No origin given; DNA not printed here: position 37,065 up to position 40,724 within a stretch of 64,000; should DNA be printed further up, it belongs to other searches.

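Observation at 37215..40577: Stand-alone TIR + CHAT caspase-like protease + STAND NTPase + TPR fusion: candidate single-polypeptide immune system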

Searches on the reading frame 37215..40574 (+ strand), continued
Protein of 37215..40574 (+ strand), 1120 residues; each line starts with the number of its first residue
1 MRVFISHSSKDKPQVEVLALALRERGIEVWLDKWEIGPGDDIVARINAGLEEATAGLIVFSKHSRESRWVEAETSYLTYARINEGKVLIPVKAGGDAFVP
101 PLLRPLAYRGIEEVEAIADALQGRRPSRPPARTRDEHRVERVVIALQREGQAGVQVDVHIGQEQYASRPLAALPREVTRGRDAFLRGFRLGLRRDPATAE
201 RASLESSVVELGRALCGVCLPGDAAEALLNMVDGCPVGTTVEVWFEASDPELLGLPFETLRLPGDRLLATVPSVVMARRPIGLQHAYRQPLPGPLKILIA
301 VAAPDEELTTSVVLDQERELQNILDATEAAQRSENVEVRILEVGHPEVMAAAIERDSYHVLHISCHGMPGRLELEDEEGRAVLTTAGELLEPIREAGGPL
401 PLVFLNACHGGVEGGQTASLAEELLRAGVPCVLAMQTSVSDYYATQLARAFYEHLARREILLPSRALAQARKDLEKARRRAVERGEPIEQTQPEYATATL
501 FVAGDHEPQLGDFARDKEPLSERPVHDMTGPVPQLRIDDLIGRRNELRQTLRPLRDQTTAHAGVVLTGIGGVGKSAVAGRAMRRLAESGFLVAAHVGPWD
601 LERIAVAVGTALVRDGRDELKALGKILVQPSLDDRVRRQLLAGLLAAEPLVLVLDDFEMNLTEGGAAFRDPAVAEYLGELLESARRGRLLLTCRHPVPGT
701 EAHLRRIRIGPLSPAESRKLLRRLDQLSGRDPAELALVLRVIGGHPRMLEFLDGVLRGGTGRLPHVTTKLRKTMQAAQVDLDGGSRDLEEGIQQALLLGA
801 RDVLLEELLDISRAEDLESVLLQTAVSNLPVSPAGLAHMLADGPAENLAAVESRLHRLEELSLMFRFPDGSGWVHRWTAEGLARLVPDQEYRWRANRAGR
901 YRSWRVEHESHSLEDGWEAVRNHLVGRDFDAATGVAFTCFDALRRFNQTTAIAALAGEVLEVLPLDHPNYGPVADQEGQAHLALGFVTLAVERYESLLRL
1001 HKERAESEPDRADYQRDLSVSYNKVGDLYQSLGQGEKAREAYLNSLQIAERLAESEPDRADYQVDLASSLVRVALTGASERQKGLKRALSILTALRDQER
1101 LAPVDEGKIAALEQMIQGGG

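Call 22: search_solved_structures(query=A1, max_evalue=0.01)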
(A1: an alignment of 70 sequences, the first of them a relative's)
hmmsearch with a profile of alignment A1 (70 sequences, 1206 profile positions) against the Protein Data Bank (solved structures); distinct sequences matched with E-value up to 0.01: 51.
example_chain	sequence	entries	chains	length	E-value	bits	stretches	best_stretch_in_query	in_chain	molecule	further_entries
7uxr_A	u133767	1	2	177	1.5e-20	75.6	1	3-126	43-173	TIR domain protein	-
3h16_A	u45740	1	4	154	2.3e-17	65.1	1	3-94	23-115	TIR protein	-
7uwg_A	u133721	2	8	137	4.5e-17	64.1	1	3-120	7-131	Molecular chaperone Tir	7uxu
8g83_A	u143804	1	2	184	5.7e-17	63.8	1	3-121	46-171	NAD(+) hydrolase AbTIR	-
4c7m_A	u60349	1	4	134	2.7e-16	61.5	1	3-120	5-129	Toll/interleukin-1 receptor domain-containing protein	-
4lzp_B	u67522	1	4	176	6.2e-16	60.4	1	3-94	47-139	Putative uncharacterized protein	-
4lqc_A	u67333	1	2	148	1e-14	56.3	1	3-122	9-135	TcpB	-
8tl0_A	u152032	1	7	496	8.7e-13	49.9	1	288-460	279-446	CHAT domain-containing protein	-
9mud_K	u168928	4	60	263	3.2e-10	41.4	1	3-98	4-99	Cat1 (CRISPR associated TIR 1) pentagonal filament | Cat1 (CRISPR associated TIR 1) pentagonal filament assembly | Cat1 (CRISPR-associated TIR 1)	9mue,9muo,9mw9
9m0n_A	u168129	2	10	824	8.7e-10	40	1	2-96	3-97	Tetratricopeptide repeat protein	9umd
6mfv_A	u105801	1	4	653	9.6e-10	39.8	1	540-751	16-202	tetratricopeptide repeat sensor PH0952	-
7jlv_A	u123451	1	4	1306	3.1e-09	38.2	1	3-94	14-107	Disease resistance protein Roq1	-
7jlu_A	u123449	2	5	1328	3.8e-09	37.9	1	3-94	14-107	Disease resistance protein Roq1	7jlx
5o01_A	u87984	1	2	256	3.1e-08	34.9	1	1019-1106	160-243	BKLC (bacterial kinesin-light chain-like)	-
5o09_1C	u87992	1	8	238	1e-07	33.2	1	1019-1098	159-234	Bacterial kinesin light chain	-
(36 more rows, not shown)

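Call 30: find_related_loci(query=A1, collection=genome_contigs, flank=10000)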
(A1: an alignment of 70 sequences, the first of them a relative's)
Query A1 (1120 aa) in genome_contigs; peptide patterns used: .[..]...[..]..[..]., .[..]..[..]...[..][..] (x = any residue, [..] = any of these).
599 stretches matched a pattern (row limit reached: there are more); 135 encode a relative of the query (tblastn E <= 1e-3); the best 80 are kept; 80 distinct loci.
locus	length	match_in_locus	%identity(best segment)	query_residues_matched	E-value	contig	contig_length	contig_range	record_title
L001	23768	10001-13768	70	1-1116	0e+0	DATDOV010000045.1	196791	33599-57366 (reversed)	MAG TPA_asm: Blastocatellia bacterium isolate SMAG_U7903 k141_3777298, whole genome shotgun sequence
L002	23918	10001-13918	63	1-1118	0e+0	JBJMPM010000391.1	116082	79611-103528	MAG: Longimicrobiaceae bacterium isolate 12C16O_48h_50_P10_coass_bin_29 k141_3746195, whole genome shotgun sequence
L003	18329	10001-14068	63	1-1117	0e+0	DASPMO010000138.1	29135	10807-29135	MAG TPA_asm: Thermoanaerobaculia bacterium isolate SMAG_U12094 k141_120423, whole genome shotgun sequence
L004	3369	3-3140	63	73-1120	0e+0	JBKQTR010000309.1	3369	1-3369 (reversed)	MAG: Stellaceae bacterium isolate MHr2D2E2F__bin_5 MHr2D2E2F_000000180219, whole genome shotgun sequence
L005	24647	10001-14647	60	1-1118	0e+0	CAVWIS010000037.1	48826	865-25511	MAG: uncultured Alphaproteobacteria bacterium isolate MFD02159.bin.2.123 genome assembly, contig: contig_35314, whole ge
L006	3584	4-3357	61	94-1116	0e+0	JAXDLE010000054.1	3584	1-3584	MAG: Chloroflexota bacterium isolate BP_610 scaffold_245957, whole genome shotgun sequence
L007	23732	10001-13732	55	1-1117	0e+0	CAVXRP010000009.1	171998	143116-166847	MAG: Bryobacterales bacterium isolate MFD01223.bin.1.7 genome assembly, contig: contig_26818, whole genome shotgun seque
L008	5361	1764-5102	54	1-1118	0e+0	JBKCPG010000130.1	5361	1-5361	MAG: Cyanobacteriota bacterium isolate samp_506_semibin_447 samp_506_508429, whole genome shotgun sequence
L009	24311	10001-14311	51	1-1120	0e+0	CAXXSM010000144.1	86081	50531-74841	MAG: bacterium isolate 04c6e7c0-51ca-4241-8bf9-7f12ca1f9b1d genome assembly, contig: contig_144, whole genome shotgun se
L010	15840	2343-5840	48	1-1117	0e+0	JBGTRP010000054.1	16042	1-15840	MAG: Acanthopleuribacteraceae bacterium isolate WDNA12_bin.10.orig NODE_2712_length_16042_cov_0.497392, whole genome sho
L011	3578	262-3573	57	1-1109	0e+0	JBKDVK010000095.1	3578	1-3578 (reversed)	MAG: Cyanobacteriota bacterium isolate samp_4365_semibin_1 samp_4365_133414, whole genome shotgun sequence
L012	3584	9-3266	56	124-1118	0e+0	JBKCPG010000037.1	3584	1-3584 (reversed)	MAG: Cyanobacteriota bacterium isolate samp_506_semibin_447 samp_506_144106, whole genome shotgun sequence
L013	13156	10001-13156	64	1-1050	0e+0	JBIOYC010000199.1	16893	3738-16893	MAG: Thermoanaerobaculia bacterium isolate MAG040 k127_4244915, whole genome shotgun sequence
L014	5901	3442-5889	56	3-816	0e+0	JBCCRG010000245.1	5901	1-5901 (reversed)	MAG: Bacteroidota bacterium isolate P01_D01_bin.25 k141_1031968_length_5901_cov_42.2012, whole genome shotgun sequence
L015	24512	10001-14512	44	2-1116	0e+0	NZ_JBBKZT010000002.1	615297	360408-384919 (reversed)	Variovorax rhizosphaerae strain KACC 18900 contig00002, whole genome shotgun sequence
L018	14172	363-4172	44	2-1117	0e+0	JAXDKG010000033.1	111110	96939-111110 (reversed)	MAG: Acidobacteriota bacterium isolate BP_59 scaffold_2354015, whole genome shotgun sequence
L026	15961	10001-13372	57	1-1117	0e+0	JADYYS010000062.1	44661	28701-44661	MAG: Ardenticatenales bacterium isolate SJ541 c_000001381591, whole genome shotgun sequence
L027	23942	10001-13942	44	2-1117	0e+0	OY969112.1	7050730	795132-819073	MAG: uncultured Acidobacteriota bacterium isolate MFD04212.bin.1.16 genome assembly, chromosome: 1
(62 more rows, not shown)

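Call 34: predict_structure(alignment_id=A1)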
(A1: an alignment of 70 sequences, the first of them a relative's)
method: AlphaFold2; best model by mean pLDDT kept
length: 1120 residues; sequences in the alignment: 70
mean_pLDDT: 88.5   pTM: 0.70
mean pLDDT of the five models: 88.5, 86.0, 84.5, 83.9, 83.0
residues with pLDDT >= 90: 686; 70-90: 376; 50-70: 40; < 50: 18
segments of 3 or more residues with pLDDT < 50: 125-136, 191-195
pLDDT, mean of each block of 10 residues (from residue 1): 92 93 92 87 90 92 87 90 83 85 72 86 51 54 95 93 91 93 78 54 88 96 92 85 94 93 93 94 82 93 79 79 86 87 88 92 88 86 91 87 84 63 91 90 93 88 94 95 86 91 86 85 76 74 83 83 87 82 89 95 96 91 95 94 95 95 93 95 94 93 91 80 84 83 88 91 86 86 73 91 91 96 94 95 89 94 90 92 93 97 94 95 97 97 91 93 93 95 89 94 93 93 93 91 96 94 95 86 93 95 93 80
secondary structure, 60 per line:
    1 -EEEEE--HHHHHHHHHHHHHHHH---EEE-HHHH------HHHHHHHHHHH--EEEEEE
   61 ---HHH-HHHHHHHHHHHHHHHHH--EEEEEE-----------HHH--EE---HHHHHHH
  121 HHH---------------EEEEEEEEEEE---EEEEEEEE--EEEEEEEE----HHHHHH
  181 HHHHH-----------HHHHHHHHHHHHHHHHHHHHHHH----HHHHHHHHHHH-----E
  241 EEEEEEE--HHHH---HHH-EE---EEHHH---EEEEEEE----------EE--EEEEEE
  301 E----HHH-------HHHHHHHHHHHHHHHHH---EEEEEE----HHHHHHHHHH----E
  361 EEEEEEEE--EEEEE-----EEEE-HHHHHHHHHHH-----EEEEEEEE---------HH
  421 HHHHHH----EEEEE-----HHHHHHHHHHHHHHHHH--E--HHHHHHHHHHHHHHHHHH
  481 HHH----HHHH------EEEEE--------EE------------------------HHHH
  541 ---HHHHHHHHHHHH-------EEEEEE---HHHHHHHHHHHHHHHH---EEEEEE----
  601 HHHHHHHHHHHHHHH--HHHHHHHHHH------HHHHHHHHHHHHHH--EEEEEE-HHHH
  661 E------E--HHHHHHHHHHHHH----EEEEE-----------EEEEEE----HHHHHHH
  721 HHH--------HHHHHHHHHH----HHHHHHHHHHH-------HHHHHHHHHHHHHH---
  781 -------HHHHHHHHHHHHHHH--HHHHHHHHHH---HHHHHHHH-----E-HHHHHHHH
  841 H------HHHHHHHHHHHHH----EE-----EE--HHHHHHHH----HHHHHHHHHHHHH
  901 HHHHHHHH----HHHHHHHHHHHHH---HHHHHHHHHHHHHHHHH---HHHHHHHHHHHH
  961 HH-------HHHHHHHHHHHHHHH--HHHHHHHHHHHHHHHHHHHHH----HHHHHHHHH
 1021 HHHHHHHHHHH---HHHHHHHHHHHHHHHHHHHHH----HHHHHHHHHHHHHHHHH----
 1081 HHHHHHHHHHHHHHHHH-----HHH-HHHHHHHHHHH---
elements in order (helices of 4 or more, strands of 3 or more residues): E2-6 H9-24 E28-30 H32-35 H42-52 E55-60 H68-84 E87-92 H114-123 E139-149 E153-160 E163-170 H175-185 H197-219 H224-234 E240-247 H250-253 E274-280 E295-301 H316-332 E336-341 H346-355 E360-368 E371-375 E381-384 H386-396 E402-409 H419-426 E431-435 H441-457 H463-483 H488-491 E498-502 H537-540 H544-555 E563-568 H572-587 E591-596 H601-615 H618-627 H634-647 E650-655 H657-660 H671-683 E688-692 E704-709 H714-723 H732-741 H746-756 H764-777 H788-802 H805-814 H818-825 H833-841 H848-860 H876-883 H888-908 H913-925 H929-945 H949-962 H970-984 H987-1007 H1012-1031 H1035-1055 H1060-1076 H1081-1097 H1107-1117

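Call 37: fold_search(model_id=the predicted structure, library=pdb)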
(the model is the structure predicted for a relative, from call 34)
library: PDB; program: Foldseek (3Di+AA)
matches with E <= 10: 1531; with E <= 0.001: 93
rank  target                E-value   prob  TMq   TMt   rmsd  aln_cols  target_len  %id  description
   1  6mfv_A                4.1e-12  1.00  0.14  0.24  29.7       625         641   16  Crystal structure of the Signal Transduction ATPase with Numerous Domains (STAND) protein with a tetratricopeptide rep (released 2019-02-20)
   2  8tl0_D                1.8e-09  1.00  0.16  0.36  27.6       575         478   16  Structure of activated SAVED-CHAT filament (released 2024-03-06)
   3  8tl0_B                2.9e-09  1.00  0.15  0.33  27.0       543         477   16  Structure of activated SAVED-CHAT filament (released 2024-03-06)
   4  8tl0_A                3.0e-09  1.00  0.15  0.33  26.0       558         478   16  Structure of activated SAVED-CHAT filament (released 2024-03-06)
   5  8tl0_C                6.4e-09  1.00  0.16  0.36  25.1       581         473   16  Structure of activated SAVED-CHAT filament (released 2024-03-06)
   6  8tl0_I                5.5e-08  1.00  0.15  0.34  26.5       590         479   16  Structure of activated SAVED-CHAT filament (released 2024-03-06)
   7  8jol_B                2.2e-07  1.00  0.22  0.43   8.3       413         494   16  cryo-EM structure of the CED-4/CED-3 holoenzyme (released 2023-06-28)
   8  4m9s_B                2.3e-07  1.00  0.21  0.41   9.1       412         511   15  crystal structure of CED-4 bound CED-3 fragment (released 2013-10-23)
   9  4m9s_A                2.3e-07  1.00  0.22  0.42   9.2       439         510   15  crystal structure of CED-4 bound CED-3 fragment (released 2013-10-23)
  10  9cc9_G                2.6e-07  1.00  0.21  0.27  12.9       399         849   16  Dodecameric state of the NRC4 resistosome (released 2024-09-11)
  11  8jns_D                3.9e-07  1.00  0.21  0.51   8.9       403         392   16  cryo-EM structure of a CED-4 hexamer (released 2023-06-28)
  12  9ria_C                4.3e-07  1.00  0.21  0.28   8.0       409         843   15  Cryo-EM structure of tomato NRC3-AVRcap1b complex (released 2025-07-23)
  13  9ri9_B                7.4e-07  1.00  0.21  0.26   9.1       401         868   16  Cryo-EM structure of the tomato NRC3 hexameric resistosome (released 2025-07-23)
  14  7y9x_B                8.4e-07  1.00  0.21  0.31  23.9       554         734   13  Structure of the Cas7-11-Csx29-guide RNA complex (released 2022-11-09)
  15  3lqq_B                9.7e-07  1.00  0.22  0.43   8.3       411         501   16  Structure of the CED-4 Apoptosome (released 2010-04-28)
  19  9zjw_A                3.5e-06  1.00  0.13  0.13  28.8      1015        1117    9  Human sterile alpha motif domain-containing protein 9 (SAMD9), loss-of-function mutant R837A (released 2026-02-25)
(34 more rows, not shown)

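Call 38: find_encoding_contigs(protein=P0001, flank=10000, max_places=4)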
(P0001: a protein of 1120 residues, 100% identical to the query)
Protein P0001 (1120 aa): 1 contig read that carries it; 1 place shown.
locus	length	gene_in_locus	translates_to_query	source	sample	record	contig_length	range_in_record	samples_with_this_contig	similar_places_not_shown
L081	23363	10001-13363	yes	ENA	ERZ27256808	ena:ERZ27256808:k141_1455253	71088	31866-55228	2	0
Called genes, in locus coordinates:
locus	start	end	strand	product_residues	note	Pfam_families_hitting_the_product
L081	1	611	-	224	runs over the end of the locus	-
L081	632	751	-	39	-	-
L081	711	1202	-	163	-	-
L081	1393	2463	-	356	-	PF00155:Aminotran_1_2, PF01212:Beta_elim_lyase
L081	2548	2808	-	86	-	-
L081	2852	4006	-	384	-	PF02684:LpxB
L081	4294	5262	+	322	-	PF00318:Ribosomal_S2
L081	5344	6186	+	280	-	PF00889:EF_TS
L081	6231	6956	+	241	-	PF00696:AA_kinase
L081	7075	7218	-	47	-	-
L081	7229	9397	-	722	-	PF00664:ABC_membrane, PF00005:ABC_tran, PF02463:SMC_N (weak), PF13304:AAA_21 (faint)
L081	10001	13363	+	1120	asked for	PF01582:TIR (weak), PF13676:TIR_2, PF12770:CHAT, PF13191:AAA_16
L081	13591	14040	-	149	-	-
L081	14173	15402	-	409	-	PF00246:Peptidase_M14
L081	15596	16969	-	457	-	PF03572:Peptidase_S41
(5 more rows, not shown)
